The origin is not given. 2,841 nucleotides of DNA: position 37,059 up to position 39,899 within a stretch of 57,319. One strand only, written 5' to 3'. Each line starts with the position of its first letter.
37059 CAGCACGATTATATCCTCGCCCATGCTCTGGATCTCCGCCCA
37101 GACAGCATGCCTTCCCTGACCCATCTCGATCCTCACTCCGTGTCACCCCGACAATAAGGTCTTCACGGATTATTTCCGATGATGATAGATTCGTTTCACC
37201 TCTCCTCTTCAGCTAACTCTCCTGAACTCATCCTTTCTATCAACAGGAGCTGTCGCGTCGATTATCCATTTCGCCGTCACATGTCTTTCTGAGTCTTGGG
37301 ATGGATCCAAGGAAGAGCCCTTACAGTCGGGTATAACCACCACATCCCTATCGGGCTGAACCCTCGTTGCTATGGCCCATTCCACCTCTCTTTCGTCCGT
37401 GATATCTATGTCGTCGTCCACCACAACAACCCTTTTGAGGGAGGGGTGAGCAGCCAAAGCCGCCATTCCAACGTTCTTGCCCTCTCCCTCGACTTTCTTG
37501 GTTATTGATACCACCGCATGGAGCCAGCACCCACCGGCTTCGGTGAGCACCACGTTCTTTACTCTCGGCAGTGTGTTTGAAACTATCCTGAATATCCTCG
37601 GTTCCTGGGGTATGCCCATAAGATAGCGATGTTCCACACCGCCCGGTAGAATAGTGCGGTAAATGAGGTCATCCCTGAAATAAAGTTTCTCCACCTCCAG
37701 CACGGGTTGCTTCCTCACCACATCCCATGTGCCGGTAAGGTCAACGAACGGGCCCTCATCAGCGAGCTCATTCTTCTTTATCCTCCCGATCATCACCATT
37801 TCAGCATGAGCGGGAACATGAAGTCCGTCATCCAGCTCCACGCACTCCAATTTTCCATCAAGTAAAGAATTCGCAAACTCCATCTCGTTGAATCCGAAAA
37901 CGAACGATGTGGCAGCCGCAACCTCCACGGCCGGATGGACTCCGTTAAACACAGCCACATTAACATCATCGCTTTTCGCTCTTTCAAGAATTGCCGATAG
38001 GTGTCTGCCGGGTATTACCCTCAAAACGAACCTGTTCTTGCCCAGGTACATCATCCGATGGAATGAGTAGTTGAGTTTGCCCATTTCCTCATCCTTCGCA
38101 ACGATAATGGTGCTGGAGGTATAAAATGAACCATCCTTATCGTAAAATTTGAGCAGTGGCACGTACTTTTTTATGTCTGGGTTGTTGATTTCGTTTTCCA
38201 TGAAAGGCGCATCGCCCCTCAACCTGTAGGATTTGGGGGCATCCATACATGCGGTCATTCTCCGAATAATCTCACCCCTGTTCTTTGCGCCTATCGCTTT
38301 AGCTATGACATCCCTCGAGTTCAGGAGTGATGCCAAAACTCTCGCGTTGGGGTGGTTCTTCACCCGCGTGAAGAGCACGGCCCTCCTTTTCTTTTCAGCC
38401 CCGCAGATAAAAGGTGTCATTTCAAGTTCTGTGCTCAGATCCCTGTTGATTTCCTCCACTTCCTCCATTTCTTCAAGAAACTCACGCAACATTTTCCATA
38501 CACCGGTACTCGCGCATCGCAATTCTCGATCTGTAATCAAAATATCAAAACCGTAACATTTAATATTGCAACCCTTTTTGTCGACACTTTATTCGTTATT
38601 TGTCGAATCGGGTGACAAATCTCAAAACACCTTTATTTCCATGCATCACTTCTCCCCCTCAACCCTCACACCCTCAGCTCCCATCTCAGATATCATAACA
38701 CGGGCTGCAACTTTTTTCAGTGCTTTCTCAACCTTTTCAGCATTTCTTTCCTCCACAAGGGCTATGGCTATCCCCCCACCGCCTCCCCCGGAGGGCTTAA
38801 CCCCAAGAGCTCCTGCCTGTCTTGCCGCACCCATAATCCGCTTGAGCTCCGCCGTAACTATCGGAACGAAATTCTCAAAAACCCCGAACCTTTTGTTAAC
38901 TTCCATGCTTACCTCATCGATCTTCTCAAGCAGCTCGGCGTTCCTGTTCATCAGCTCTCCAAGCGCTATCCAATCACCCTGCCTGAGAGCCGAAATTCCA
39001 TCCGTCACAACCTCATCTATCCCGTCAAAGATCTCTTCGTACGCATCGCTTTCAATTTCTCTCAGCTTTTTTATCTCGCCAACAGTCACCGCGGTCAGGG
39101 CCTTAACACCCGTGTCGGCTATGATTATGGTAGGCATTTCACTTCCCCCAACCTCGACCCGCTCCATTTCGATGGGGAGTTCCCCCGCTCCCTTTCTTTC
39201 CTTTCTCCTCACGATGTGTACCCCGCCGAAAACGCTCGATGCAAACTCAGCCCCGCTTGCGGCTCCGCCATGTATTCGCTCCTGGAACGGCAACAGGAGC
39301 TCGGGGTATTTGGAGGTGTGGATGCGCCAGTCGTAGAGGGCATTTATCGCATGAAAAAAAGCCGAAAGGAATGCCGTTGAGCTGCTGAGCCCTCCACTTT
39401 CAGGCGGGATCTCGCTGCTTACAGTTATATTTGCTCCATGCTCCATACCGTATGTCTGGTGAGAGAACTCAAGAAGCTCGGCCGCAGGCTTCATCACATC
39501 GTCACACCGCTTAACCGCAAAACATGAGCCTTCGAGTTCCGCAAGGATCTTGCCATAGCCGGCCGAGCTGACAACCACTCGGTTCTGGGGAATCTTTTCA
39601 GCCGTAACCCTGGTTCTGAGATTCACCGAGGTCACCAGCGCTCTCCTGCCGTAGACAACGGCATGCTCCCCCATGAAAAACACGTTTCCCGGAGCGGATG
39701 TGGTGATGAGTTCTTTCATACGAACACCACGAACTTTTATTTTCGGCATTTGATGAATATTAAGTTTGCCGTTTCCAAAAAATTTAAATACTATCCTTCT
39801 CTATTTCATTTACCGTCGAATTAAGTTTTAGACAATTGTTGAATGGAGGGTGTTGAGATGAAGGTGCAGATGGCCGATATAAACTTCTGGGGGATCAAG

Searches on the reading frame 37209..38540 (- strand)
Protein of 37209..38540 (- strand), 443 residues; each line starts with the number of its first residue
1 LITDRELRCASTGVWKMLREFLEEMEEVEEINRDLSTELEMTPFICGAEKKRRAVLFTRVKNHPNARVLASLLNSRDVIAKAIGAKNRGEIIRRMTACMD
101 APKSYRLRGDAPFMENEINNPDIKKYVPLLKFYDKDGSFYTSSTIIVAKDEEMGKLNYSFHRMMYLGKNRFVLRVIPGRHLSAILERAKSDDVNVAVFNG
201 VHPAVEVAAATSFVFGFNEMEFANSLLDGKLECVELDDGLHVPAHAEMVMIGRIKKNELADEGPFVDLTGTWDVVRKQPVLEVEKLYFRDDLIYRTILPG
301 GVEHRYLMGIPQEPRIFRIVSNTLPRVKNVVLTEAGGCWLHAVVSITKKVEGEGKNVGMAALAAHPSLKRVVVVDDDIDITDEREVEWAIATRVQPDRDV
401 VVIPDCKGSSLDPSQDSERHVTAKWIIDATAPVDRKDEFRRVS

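Call 3: search_protein_families(library=pfam, proteins=[window:37209-38540:-], max_evalue=0.01)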
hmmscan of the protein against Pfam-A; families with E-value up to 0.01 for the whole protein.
window:37209-38540:- (443 aa): 3 families
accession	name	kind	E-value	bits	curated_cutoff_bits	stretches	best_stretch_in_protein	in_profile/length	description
PF01977.22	UbiD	-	2.9e-49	167.5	23.3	1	110-301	7-205/206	3-octaprenyl-4-hydroxybenzoate carboxy-lyase Rift-related domain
PF20696.2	UbiD_C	-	1e-38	132.6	24.2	1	306-429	2-127/127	3-octaprenyl-4-hydroxybenzoate carboxy-lyase C-terminal domain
PF20695.2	UbiD_N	-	1.4e-10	41.6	24.3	1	20-87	2-67/78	3-octaprenyl-4-hydroxybenzoate carboxy-lyase N-terminal domain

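Call 4: search_protein_families(library=ncbifam, proteins=[window:37209-38540:-], max_evalue=0.01)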
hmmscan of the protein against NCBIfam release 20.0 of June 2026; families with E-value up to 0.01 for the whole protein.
window:37209-38540:- (443 aa): 7 families
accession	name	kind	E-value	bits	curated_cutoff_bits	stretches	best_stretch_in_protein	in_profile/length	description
TIGR00148.1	TIGR00148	subfamily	5.2e-112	374.7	244.85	1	18-432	1-438/438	UbiD family decarboxylase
NF041204.1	VdcC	exception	2.1e-76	257.2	650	1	17-439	3-447/467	non-oxidative hydroxyarylic acid decarboxylases subunit C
TIGR03701.1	mena_SCO4490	equivalog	4.3e-42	144.4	495.9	2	119-412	125-422/433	menaquinone biosynthesis decarboxylase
NF008175.0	PRK10922.1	equivalog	5.7e-34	117.5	788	1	111-414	128-441/497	4-hydroxy-3-polyprenylbenzoate decarboxylase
TIGR02724.1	phenyl_P_beta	equivalog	3.2e-27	95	468.95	1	108-437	102-447/472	phenylphosphate carboxylase subunit beta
NF041219.1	BagN_FevL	exception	1.3e-21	76.6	1000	1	66-396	73-434/502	bagremycin/ferroverdin biosynthesis UbiD family decarboxylase BagN/FevL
TIGR02723.1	phenyl_P_alpha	equivalog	2.5e-13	49.5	564.6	1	108-435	110-448/485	phenylphosphate carboxylase subunit alpha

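Call 30: find_homologous_proteins(query=window:37209-38492:-, max_evalue=1e-20)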
Query window:37209-38492:- (427 aa): 3196 proteins with E <= 1e-20 among 8000 candidates; the best 120 are listed.
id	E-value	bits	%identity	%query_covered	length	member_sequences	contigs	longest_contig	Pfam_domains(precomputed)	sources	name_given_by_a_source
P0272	3.3e-281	950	99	100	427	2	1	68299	PF20696.3,PF01977.23,PF20695.3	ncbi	-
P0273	6.9e-269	910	94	100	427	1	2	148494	PF20696.3,PF01977.23,PF20695.3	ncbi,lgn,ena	-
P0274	4.1e-220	749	78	100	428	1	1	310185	PF20696.3,PF01977.23,PF20695.3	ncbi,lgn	-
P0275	7.3e-181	620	63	100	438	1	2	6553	PF20696.3,PF01977.23,PF20695.3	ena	-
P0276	5.5e-180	617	65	100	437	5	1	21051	PF20696.3,PF01977.23,PF20695.3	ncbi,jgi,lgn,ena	-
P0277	5.0e-178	610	64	100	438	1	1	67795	PF20696.3,PF01977.23,PF20695.3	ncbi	-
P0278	9.6e-175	600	63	100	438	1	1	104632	PF20696.3,PF01977.23,PF20695.3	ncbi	-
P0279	2.0e-161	556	59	100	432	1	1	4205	PF20696.3,PF01977.23,PF20695.3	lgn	-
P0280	3.4e-158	545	58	100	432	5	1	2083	PF20696.3,PF01977.23,PF20695.3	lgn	-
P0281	4.4e-157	541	58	100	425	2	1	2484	PF20696.3,PF01977.23,PF20695.3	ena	-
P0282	4.5e-156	538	58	100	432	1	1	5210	PF20696.3,PF01977.23,PF20695.3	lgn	-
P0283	2.3e-152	526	55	99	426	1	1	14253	PF20696.3,PF01977.23,PF20695.3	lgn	-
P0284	2.2e-149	516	57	97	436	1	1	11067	PF20696.3,PF01977.23,PF20695.3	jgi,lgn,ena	-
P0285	7.3e-146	504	54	100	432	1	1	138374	PF20696.3,PF01977.23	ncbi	-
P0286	2.4e-145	503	56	94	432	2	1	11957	PF20696.3,PF01977.23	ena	-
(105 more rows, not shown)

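Call 32: find_related_loci(query=A3, collection=genome_contigs, flank=10000)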
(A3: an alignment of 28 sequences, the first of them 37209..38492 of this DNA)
Query A3 (427 aa) in genome_contigs; peptide patterns used: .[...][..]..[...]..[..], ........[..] (x = any residue, [..] = any of these).
600 stretches matched a pattern (row limit reached: there are more); 571 encode a relative of the query (tblastn E <= 1e-3); the best 80 are kept; 80 distinct loci.
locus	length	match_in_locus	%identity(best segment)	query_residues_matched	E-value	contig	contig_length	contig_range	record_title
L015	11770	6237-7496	49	2-427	7e-128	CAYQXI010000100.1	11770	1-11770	MAG TPA_asm: uncultured Nitrosopumilales archaeon isolate binchicken_co25_132 genome assembly, contig: k141_10280, whole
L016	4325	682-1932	48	2-425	2e-127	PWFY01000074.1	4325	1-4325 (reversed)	MAG: Candidatus Aenigmatarchaeota archaeon isolate T1Sed10_213 T1-Sed10-C27821, whole genome shotgun sequence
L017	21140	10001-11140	48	44-425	1e-104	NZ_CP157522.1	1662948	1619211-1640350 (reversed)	Methanothermococcus sp. Ax23 chromosome, complete genome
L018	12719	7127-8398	42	1-427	4e-101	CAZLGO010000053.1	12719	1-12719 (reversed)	MAG TPA_asm: uncultured Methanobacteriaceae archaeon isolate binchicken_co193_104 genome assembly, contig: NODE_2586_len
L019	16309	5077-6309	41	4-414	9e-99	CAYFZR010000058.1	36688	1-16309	MAG TPA_asm: uncultured archaeon isolate ERP108616_co1_421 genome assembly, contig: k119_489417, whole genome shotgun se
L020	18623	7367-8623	44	1-425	1e-96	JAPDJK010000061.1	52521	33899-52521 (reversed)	MAG: Thermococci archaeon isolate S5B1_HD70 c_000000000221, whole genome shotgun sequence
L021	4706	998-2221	45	2-417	1e-96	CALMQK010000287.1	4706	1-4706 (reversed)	MAG TPA_asm: uncultured euryarchaeote isolate ERR2868536_bin.126_CONCOCT_v1.1_MAG genome assembly, contig: ERZ841185.429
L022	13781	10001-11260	45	2-426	4e-96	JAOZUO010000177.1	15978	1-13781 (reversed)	MAG: Deltaproteobacteria bacterium isolate GMC8.metabat2.102 GMC8_2758_length_15978_cov_15.714564, whole genome shotgun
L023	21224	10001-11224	43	2-417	3e-95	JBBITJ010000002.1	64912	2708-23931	MAG: Candidatus Micrarchaeota archaeon isolate TCF170221_bin_394 NODE_115_length_64912_cov_14.684105, whole genome shotg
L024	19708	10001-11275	40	1-427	6e-95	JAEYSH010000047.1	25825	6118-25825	MAG: Methanobacteriota archaeon isolate OH_CBB_89 k127_977290, whole genome shotgun sequence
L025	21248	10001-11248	41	2-426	3e-94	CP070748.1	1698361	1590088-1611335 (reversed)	MAG: Methanobacteriota archaeon isolate bin352 chromosome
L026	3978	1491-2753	40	2-422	1e-94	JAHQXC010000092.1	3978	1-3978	MAG: Candidatus Odinarchaeia archaeon isolate RPA3 _23121, whole genome shotgun sequence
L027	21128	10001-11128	43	39-416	2e-91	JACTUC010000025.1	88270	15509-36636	MAG: Candidatus Methanomethyliaceae archaeon isolate SPRUCE.2016.3.metabat2.33 SPRUCE.2016.3_scaffold_211, whole genome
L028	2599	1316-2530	42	2-417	3e-90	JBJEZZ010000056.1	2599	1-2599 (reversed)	MAG: Candidatus Methanomethylophilaceae archaeon isolate PUUB45_bin.030 NODE_46705_length_2599_cov_6.601808, whole genom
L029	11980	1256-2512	40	2-425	4e-87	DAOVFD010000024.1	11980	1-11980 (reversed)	MAG TPA_asm: Candidatus Micrarchaeota archaeon isolate CSMAG_1100 CSMAG_1100_k141_2210578_length_11980_cov_8.0000, whole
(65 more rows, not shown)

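Call 47: search_solved_structures(query=window:37209-38492:-, max_evalue=1e-10)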
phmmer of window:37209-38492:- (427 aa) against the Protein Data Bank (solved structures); distinct sequences matched with E-value up to 1e-10: 39.
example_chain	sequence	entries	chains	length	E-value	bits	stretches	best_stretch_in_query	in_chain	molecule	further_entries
6h6v_A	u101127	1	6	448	2.1e-64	221.2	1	11-426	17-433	3-polyprenyl-4-hydroxybenzoate decarboxylase and related decarboxylases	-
6h6x_B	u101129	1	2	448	3.9e-64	220.3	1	11-426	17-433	3-polyprenyl-4-hydroxybenzoate decarboxylase and related decarboxylases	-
7p9q_A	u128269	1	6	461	9.8e-47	163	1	19-414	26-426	AnInD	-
7ae4_A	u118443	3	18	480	1.6e-38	135.9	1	2-420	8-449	Phenolic acid decarboxylase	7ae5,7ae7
5o3m_A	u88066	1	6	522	7.1e-33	117.3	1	38-425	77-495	Protocatechuate decarboxylase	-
5ny5_A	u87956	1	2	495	1.5e-32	116.3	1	37-425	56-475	3,4-dihydroxybenzoate decarboxylase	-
5o3n_A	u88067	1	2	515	1.7e-32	116.1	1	37-425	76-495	3,4-dihydroxybenzoate decarboxylase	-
2idb_A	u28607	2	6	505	1.7e-29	106.2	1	86-396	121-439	3-octaprenyl-4-hydroxybenzoate carboxy-lyase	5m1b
5m1c_A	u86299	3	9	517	1.9e-29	106.1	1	88-396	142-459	3-octaprenyl-4-hydroxybenzoate carboxy-lyase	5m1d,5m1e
7pda_A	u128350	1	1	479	2.9e-24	89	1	30-425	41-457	UbiD family decarboxylase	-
7abo_C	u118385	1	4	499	1.9e-21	79.7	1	73-403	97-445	UbiD-like decarboxylase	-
7abn_D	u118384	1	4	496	1.2e-20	77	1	73-403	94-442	UbiD-like decarboxylase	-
4ip2_A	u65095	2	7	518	1.4e-20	76.8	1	73-403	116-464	Aromatic Acid Decarboxylase | PA0254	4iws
6ev7_A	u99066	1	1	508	1.3e-19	73.7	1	73-417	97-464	Ferulic acid decarboxylase 1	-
8crd_A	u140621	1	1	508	4e-19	72.1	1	73-417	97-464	Ferulic acid decarboxylase 1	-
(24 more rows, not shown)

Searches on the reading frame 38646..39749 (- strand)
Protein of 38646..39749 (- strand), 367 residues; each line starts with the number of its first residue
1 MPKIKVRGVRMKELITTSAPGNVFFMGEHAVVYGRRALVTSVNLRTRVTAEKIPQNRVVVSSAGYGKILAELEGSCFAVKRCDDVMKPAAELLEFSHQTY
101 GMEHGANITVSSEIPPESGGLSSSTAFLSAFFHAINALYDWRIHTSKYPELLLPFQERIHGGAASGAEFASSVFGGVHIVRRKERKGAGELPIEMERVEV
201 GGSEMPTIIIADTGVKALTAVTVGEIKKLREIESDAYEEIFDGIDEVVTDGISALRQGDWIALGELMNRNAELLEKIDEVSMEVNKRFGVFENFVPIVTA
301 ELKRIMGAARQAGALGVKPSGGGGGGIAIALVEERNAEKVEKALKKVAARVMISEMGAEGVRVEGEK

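Call 3: search_protein_families(library=pfam, proteins=[window:38646-39749:-], max_evalue=0.01)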
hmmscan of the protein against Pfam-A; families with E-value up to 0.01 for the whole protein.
window:38646-39749:- (367 aa): 2 families
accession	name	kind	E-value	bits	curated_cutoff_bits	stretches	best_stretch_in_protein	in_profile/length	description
PF08544.19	GHMP_kinases_C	-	5.9e-14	52.7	21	1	252-347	2-82/85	GHMP kinases C terminal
PF00288.32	GHMP_kinases_N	-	2.8e-08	34.3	22.3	1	95-176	9-87/87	GHMP kinases N terminal domain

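Call 4: search_protein_families(library=ncbifam, proteins=[window:38646-39749:-], max_evalue=0.01)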
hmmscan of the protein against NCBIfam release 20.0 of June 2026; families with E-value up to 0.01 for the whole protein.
window:38646-39749:- (367 aa): 15 families
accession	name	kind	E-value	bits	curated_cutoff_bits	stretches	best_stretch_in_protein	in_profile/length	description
NF003036.0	PRK03926.1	equivalog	8.9e-44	149.8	403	1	15-364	2-299/302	mevalonate kinase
TIGR00549.1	mevalon_kin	equivalog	9.2e-39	133.6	163.05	2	19-278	1-241/276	mevalonate kinase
TIGR01220.1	Pmev_kin_Gr_pos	equivalog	9e-15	54.6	165.7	2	207-336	217-333/358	phosphomevalonate kinase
NF003006.0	PRK03817.1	equivalog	4.3e-14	52.3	443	2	214-346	213-327/352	galactokinase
TIGR00131.1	gal_kin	equivalog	1.7e-13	50.2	226.65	2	11-143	14-147/388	galactokinase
NF003705.0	PRK05322.1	equivalog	5.1e-12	45.2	385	2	18-143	23-149/388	galactokinase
NF003472.0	PRK05101.1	equivalog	1.4e-11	44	499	2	15-145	21-151/382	galactokinase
NF001816.0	PRK00555.1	equivalog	1.6e-10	40.5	509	1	247-349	256-341/363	galactokinase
NF040957.1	Arch_PMK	equivalog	2.7e-10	40.3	500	1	17-363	2-315/316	phosphomevalonate kinase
NF002288.1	PRK01212.1-4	equivalog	6.5e-09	35.2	194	1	98-194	69-163/303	homoserine kinase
TIGR01920.1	Shik_kin_archae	equivalog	4.3e-07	29.6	126.85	1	90-153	54-116/266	shikimate kinase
TIGR00191.1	thrB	equivalog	0.00014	20.8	168.25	0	98-192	72-160/304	homoserine kinase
NF002870.0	PRK03188.1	equivalog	0.00054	18.7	286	0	300-363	240-304/310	4-(cytidine 5'-diphospho)-2-C-methyl-D-erythritol kinase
NF049969.1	GlMnHpPKinHddA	equivalog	0.0074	15.8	600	0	297-360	269-332/338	D-glycero-D-manno-heptose 7-phosphate kinase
TIGR01240.1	mevDPdecarb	equivalog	0.0075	15.3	171.35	0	110-271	89-236/305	diphosphomevalonate decarboxylase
